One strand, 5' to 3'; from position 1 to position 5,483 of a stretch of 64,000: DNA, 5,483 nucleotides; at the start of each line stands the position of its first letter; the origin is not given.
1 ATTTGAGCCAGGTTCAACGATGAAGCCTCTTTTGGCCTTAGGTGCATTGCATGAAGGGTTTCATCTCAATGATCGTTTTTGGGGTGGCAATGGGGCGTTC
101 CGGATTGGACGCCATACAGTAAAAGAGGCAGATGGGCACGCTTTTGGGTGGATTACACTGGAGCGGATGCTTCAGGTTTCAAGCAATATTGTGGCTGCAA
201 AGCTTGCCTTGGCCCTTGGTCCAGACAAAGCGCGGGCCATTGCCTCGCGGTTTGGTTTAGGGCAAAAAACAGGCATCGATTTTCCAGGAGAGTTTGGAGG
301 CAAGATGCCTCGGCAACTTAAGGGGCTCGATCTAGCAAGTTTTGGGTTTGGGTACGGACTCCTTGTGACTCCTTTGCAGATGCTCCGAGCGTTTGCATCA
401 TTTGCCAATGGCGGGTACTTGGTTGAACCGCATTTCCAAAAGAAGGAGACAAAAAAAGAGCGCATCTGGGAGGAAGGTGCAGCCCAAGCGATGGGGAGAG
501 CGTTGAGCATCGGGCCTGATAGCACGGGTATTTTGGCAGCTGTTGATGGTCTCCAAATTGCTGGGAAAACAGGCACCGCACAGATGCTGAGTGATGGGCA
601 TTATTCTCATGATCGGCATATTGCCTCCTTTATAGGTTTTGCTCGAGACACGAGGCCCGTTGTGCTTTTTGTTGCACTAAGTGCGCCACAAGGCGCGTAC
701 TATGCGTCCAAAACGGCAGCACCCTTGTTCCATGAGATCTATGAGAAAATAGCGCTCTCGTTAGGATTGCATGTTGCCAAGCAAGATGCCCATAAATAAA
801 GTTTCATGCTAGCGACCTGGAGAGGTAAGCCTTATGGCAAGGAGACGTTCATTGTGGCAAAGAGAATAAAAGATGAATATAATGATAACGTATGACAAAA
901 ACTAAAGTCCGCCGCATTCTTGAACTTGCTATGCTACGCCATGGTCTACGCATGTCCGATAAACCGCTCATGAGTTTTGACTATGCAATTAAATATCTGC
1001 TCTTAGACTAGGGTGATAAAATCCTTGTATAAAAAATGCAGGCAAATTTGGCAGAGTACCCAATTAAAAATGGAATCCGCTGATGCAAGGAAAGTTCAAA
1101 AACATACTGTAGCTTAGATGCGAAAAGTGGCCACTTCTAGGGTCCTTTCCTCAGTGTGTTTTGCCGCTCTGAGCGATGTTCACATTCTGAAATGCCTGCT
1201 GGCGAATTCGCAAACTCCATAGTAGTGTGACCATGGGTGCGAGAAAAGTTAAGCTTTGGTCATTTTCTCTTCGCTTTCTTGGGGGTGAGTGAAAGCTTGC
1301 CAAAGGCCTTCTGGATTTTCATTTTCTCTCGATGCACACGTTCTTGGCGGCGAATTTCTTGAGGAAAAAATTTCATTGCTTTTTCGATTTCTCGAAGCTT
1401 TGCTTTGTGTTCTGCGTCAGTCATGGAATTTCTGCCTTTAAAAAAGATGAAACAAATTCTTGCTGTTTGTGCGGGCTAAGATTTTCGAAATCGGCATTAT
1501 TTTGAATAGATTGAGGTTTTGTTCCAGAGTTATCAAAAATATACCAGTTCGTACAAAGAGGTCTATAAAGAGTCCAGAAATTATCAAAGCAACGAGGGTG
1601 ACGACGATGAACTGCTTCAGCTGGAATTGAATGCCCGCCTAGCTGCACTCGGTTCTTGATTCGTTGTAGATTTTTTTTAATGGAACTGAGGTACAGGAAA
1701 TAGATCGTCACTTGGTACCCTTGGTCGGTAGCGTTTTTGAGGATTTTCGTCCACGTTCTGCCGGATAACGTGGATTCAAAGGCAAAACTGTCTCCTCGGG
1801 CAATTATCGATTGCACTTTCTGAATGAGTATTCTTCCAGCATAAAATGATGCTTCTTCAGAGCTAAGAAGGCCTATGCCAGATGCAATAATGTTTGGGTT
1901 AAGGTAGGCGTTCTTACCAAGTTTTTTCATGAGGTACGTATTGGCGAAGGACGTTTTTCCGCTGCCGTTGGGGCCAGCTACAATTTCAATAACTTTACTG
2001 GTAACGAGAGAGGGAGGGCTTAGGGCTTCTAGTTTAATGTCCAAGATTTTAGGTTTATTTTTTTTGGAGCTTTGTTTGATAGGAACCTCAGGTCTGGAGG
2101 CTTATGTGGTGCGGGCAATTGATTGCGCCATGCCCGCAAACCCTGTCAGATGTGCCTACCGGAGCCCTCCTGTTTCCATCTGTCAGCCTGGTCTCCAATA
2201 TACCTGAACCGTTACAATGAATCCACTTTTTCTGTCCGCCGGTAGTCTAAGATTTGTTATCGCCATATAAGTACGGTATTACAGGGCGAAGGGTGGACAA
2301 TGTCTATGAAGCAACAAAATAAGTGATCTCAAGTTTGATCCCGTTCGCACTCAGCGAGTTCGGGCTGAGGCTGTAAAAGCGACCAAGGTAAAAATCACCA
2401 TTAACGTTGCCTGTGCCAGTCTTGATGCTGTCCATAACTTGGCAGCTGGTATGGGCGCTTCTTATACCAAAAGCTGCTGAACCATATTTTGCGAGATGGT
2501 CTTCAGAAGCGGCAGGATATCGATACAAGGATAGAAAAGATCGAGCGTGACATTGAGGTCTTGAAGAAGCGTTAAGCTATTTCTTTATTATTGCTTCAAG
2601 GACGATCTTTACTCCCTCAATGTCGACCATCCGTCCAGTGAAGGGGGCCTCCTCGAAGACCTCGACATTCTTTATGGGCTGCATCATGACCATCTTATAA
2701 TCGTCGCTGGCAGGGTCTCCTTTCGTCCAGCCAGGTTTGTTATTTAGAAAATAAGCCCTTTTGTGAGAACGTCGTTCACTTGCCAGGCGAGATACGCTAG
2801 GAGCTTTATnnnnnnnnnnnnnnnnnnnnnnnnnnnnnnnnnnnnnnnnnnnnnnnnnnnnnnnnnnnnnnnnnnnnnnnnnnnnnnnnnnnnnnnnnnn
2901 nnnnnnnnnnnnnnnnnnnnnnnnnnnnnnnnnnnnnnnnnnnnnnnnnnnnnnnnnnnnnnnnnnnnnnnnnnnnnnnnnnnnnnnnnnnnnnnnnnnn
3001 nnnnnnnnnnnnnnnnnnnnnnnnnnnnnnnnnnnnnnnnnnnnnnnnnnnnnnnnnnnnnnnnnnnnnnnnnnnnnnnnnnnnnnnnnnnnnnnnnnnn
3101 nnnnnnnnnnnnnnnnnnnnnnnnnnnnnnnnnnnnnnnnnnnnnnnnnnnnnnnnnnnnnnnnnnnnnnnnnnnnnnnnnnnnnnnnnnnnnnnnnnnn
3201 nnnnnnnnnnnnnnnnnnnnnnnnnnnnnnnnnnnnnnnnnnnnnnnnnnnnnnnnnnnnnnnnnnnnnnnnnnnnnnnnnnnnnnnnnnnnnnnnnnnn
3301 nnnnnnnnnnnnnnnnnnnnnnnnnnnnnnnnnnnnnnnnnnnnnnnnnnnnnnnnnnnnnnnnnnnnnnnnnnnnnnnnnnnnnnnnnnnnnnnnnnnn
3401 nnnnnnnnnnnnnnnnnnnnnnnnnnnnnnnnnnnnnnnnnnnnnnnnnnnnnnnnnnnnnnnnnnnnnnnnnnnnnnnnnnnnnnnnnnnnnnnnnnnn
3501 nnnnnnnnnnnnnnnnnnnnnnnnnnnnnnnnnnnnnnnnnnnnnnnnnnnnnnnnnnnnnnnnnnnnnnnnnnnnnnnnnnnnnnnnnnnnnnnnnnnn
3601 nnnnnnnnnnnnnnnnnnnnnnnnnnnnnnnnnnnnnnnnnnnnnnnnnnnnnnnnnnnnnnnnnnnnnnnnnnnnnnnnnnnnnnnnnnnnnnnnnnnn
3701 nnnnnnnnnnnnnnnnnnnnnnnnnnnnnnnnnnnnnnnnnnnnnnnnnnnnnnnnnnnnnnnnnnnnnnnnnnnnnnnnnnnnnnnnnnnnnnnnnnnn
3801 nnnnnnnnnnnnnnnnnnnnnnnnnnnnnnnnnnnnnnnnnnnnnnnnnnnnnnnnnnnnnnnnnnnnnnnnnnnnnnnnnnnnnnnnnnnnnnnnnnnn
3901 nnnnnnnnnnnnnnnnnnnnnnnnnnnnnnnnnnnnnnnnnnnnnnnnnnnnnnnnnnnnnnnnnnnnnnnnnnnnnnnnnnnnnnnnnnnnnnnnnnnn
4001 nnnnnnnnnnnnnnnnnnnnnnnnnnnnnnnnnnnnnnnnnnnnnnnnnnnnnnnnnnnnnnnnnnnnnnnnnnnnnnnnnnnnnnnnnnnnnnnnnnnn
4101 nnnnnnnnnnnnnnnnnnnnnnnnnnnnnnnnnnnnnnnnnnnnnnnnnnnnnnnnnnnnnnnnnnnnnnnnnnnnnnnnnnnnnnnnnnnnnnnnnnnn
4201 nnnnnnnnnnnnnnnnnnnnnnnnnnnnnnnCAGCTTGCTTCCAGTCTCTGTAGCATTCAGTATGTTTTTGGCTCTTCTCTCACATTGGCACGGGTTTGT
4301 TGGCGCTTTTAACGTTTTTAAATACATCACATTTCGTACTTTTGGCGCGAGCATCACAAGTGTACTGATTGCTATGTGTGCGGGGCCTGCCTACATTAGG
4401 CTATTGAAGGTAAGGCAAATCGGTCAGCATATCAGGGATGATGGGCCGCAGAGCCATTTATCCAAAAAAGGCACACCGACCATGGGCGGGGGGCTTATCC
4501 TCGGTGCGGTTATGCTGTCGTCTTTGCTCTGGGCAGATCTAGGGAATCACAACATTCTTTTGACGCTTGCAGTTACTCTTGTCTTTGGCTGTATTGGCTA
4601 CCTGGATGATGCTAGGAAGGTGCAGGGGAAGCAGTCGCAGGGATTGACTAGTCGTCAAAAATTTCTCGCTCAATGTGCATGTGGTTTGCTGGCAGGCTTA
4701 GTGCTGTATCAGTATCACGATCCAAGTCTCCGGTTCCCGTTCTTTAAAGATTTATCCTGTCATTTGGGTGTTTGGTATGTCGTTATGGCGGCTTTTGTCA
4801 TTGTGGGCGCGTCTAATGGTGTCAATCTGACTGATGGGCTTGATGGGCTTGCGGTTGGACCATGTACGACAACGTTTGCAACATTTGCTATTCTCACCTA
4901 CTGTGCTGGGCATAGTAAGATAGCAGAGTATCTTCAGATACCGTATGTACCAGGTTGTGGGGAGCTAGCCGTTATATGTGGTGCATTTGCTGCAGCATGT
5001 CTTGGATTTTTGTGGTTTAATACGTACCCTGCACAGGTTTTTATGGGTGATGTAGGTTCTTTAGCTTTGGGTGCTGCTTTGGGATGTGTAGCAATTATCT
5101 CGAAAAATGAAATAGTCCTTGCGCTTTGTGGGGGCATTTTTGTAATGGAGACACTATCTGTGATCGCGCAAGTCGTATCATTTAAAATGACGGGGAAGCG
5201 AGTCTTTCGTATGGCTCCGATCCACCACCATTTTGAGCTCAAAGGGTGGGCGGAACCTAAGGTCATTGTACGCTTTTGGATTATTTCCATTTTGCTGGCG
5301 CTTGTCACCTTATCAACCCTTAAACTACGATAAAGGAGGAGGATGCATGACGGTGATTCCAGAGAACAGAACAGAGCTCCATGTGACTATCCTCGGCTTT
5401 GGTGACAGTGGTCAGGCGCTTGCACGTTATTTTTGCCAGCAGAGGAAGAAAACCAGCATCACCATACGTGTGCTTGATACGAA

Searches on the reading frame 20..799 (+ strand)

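Call 26: search_protein_families(library=ncbifam, proteins=[window:20-799:+], max_evalue=0.00001)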
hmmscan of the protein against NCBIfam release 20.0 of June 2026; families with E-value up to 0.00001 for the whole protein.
window:20-799:+ (259 aa): 20 families
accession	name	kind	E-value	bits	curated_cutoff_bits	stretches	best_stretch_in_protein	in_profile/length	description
TIGR02214.1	spoVD_pbp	equivalog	1.8e-38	132.3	688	1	8-255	298-565/636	stage V sporulation protein D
NF053573.1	PBP2_PenA_Neis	exception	2.3e-34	118.9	1105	1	1-248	312-564/572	peptidoglycan D,D-transpeptidase PBP2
TIGR03423.1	pbp2_mrdA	equivalog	7.3e-33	114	455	1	1-244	311-590/593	penicillin-binding protein 2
NF011685.0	PRK15105.1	subfamily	1.3e-27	96.7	737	1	2-243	310-556/588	peptidoglycan glycosyltransferase FtsI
TIGR02074.1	PBP_1a_fam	subfamily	2.2e-17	63.1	508.75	1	1-240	300-528/535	PBP1A family penicillin-binding protein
NF038271.1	strep_PBP2X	exception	2.8e-13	48.9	1050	1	45-142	386-482/750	penicillin-binding protein PBP2X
NF051842.1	PBP4_5_Efaec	equivalog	2e-10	39.7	700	1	46-190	464-616/668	penicillin-binding protein PBP4(5)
NF000237.1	MECA_PBP2A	equivalog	1.4e-09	36.8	750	1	18-224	435-637/668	PBP2a family beta-lactam-resistant peptidoglycan transpeptidase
NF038276.1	strep_PBP2A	exception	2.1e-09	36.2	1100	1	73-235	455-623/716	penicillin-binding protein PBP2A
NF000407.1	MECC_PBP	exception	8.3e-09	34.2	1500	1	43-153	448-558/665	PBP2a family beta-lactam-resistant peptidoglycan transpeptidase MecC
NF051885.1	tranpepglycosPbpC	equivalog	1.5e-08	33.7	900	1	3-193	367-550/632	multimodular transpeptidase-transglycosylase PbpC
NF000409.1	MECA_pure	exception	1.7e-08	33.5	1490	1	18-242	435-658/668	PBP2a family beta-lactam-resistant peptidoglycan transpeptidase MecA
NF000410.1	MECA1_pure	exception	7.5e-08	31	1480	1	26-157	438-564/666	PBP2a family beta-lactam-resistant peptidoglycan transpeptidase MecA1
NF038278.1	strep_PBP2B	exception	1.1e-07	30.7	975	1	69-140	474-545/678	penicillin-binding protein PBP2B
NF008061.0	PRK10795.1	equivalog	1.8e-07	30.2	962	1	40-150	374-497/634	peptidoglycan DD-transpeptidase MrdA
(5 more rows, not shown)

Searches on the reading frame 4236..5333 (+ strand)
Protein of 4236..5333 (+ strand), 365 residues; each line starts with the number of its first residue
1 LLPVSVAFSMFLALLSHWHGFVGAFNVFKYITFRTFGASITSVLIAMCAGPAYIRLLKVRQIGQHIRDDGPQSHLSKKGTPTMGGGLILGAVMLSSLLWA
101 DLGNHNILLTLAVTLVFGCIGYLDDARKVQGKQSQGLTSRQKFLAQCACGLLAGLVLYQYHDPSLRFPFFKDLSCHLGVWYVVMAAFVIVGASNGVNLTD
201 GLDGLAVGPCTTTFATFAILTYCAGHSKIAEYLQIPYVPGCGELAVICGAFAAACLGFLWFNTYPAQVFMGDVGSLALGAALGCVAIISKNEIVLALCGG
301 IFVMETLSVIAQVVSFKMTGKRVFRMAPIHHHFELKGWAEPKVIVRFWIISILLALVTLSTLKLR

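Call 26: search_protein_families(library=ncbifam, proteins=[window:4236-5333:+], max_evalue=0.00001)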
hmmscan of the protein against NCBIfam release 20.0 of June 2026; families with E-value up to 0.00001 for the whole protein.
window:4236-5333:+ (365 aa): 3 families
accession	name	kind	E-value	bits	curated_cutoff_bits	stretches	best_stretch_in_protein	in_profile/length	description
TIGR00445.1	mraY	equivalog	5.1e-127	423.8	192.05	1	49-365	4-321/321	phospho-N-acetylmuramoyl-pentapeptide-transferase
NF053644.1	MraY_archaea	equivalog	2e-31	109.6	450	1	174-359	175-340/340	pseudomurein biosynthesis MraY family phospho-N-acetylmuramoyl-pentapeptide-transferase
TIGR02380.1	ECA_wecA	exception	2.7e-09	36.6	326.05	1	52-283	11-223/346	UDP-N-acetylglucosamine--undecaprenyl-phosphate N-acetylglucosaminephosphotransferase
